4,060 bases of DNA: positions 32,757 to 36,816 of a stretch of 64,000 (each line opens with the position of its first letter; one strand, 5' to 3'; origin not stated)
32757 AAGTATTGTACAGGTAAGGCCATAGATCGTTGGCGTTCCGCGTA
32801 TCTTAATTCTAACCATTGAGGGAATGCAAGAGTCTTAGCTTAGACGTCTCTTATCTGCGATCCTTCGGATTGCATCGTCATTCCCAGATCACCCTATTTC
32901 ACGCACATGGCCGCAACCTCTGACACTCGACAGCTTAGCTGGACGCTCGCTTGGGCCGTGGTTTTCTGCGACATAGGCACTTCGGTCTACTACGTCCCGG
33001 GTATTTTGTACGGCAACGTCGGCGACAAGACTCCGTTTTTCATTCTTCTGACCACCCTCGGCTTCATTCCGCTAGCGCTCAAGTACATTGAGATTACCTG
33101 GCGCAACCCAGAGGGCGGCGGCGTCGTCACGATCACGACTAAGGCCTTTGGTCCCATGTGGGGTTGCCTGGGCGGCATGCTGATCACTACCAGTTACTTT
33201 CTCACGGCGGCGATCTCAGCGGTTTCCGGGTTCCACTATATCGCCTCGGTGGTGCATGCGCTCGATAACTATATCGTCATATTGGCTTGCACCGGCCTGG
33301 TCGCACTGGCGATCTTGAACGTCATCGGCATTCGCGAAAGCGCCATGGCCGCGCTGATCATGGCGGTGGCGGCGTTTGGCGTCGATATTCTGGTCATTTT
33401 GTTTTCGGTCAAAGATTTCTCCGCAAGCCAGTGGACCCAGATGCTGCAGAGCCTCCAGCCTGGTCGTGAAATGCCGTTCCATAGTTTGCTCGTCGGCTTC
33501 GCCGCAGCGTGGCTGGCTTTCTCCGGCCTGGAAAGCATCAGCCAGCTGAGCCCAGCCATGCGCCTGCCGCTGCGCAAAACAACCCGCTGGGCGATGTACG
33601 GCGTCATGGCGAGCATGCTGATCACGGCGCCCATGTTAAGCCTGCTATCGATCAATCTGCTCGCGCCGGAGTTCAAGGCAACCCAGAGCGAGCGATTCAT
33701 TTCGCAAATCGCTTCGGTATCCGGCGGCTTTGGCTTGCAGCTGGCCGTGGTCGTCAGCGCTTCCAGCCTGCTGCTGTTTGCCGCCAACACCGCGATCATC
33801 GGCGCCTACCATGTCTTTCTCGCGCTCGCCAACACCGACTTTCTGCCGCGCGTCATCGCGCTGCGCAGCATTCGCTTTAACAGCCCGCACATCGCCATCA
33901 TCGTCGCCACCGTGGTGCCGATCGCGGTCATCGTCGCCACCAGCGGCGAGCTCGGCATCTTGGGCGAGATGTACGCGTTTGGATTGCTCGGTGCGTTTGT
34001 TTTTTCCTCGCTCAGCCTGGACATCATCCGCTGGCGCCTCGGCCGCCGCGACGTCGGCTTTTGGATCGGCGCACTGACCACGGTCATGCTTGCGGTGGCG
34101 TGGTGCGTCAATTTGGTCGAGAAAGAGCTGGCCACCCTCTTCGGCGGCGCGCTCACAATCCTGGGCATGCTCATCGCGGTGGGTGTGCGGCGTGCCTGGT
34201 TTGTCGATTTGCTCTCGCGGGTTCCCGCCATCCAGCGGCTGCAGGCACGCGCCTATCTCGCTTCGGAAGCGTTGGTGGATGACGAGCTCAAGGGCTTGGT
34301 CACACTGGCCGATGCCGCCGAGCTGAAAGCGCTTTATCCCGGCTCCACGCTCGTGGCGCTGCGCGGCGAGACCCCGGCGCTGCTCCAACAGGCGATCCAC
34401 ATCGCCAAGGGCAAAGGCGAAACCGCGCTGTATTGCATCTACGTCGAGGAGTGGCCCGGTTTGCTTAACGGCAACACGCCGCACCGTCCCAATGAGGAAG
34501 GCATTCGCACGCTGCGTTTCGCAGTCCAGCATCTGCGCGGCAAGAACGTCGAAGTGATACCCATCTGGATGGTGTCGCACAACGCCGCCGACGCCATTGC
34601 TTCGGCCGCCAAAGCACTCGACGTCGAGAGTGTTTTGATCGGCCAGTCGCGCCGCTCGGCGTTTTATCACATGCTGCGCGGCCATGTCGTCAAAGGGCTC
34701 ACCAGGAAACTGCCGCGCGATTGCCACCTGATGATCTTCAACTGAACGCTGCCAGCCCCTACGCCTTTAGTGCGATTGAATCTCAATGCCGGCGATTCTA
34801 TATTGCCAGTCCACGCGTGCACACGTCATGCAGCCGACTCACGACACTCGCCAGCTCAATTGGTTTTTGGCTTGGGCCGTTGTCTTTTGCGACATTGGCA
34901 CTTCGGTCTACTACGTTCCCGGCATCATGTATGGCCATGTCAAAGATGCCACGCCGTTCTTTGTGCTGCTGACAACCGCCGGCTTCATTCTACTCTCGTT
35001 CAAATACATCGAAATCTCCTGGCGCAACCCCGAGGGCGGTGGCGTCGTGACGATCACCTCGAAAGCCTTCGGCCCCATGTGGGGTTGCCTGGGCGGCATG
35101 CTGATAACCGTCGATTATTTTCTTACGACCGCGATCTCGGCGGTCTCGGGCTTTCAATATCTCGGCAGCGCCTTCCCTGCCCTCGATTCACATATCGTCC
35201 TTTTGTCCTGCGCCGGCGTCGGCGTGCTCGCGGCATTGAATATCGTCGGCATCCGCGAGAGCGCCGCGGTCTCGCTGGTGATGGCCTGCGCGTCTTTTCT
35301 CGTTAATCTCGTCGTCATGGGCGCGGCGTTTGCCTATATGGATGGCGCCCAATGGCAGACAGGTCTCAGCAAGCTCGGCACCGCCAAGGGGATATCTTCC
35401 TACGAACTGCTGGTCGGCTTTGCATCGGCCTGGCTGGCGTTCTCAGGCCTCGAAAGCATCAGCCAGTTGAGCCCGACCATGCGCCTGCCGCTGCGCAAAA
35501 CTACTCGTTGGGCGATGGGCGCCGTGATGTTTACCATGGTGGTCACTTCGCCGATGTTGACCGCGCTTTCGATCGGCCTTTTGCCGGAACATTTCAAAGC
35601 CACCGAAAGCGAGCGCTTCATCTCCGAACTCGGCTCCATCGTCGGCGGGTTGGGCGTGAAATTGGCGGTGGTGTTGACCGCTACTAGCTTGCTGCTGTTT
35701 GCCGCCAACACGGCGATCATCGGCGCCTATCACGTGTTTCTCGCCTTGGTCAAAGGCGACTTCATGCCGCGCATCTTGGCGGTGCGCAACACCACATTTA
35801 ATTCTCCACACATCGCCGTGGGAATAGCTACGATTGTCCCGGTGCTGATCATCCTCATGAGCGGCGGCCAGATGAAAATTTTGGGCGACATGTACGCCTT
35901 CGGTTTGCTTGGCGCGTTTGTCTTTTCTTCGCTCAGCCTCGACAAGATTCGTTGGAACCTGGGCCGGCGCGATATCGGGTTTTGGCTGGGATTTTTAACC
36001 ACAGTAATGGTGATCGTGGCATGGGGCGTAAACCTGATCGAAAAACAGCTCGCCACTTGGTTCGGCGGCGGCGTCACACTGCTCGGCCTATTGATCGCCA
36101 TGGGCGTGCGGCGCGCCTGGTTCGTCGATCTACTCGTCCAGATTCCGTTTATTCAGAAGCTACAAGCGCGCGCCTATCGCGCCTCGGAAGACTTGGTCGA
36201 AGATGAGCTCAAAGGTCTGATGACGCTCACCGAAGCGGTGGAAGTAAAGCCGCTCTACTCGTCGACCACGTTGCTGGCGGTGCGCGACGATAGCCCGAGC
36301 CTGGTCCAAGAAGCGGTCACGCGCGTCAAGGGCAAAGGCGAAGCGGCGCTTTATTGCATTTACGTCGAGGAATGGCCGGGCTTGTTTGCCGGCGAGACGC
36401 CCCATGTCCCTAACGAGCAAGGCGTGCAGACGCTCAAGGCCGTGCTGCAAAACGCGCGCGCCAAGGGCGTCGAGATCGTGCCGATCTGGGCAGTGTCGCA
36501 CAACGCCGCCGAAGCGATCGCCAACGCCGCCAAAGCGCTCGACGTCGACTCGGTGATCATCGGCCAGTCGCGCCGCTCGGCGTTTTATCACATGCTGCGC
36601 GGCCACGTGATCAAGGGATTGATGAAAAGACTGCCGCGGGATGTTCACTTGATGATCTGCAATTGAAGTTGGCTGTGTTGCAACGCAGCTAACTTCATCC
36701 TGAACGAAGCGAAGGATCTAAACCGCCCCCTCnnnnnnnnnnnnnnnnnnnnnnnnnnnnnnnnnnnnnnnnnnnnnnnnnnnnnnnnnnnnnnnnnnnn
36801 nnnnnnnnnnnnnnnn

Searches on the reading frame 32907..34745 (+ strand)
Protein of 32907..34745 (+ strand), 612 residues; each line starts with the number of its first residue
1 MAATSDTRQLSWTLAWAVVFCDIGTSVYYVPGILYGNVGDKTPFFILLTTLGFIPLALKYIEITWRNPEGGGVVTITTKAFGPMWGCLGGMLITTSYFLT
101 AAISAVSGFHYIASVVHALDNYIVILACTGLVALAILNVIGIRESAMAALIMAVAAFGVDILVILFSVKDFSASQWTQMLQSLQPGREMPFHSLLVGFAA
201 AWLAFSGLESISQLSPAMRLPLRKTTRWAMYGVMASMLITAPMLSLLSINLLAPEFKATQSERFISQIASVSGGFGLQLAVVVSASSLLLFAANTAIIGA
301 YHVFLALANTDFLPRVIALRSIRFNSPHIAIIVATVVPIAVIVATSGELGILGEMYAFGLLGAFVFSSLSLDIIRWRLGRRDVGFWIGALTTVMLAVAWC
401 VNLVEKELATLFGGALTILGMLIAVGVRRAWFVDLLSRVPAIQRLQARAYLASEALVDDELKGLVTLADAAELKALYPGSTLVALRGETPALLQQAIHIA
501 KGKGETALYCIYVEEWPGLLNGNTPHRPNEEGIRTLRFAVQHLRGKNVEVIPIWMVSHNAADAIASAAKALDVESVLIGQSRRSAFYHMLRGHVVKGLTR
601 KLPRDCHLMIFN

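Call 44: find_encoding_contigs(protein=window:32907-34745:+, flank=10000, max_places=1)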
Protein window:32907-34745:+ (612 aa): no gene with exactly this product is on record in the collection.

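Call 69: search_protein_families(library=pfam, proteins=[window:32907-34745:+], max_evalue=0.0001)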
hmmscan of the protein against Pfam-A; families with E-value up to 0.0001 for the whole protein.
window:32907-34745:+ (612 aa): 2 families
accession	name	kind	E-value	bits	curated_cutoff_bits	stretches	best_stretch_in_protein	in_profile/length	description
PF13520.12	AA_permease_2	-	2.6e-26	93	27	1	11-403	2-400/427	Amino acid permease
PF00582.32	Usp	-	1.2e-05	26.3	24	1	489-605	15-136/141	Universal stress protein family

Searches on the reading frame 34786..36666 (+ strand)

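Call 69: search_protein_families(library=pfam, proteins=[window:34786-36666:+], max_evalue=0.0001)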
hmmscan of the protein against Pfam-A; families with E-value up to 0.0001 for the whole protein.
window:34786-36666:+ (626 aa): 2 families
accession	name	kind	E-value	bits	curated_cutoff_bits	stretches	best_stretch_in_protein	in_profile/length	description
PF13520.12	AA_permease_2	-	2.5e-28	99.6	27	1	24-416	1-404/427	Amino acid permease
PF00582.32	Usp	-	1.1e-08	36.2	24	1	501-621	13-138/141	Universal stress protein family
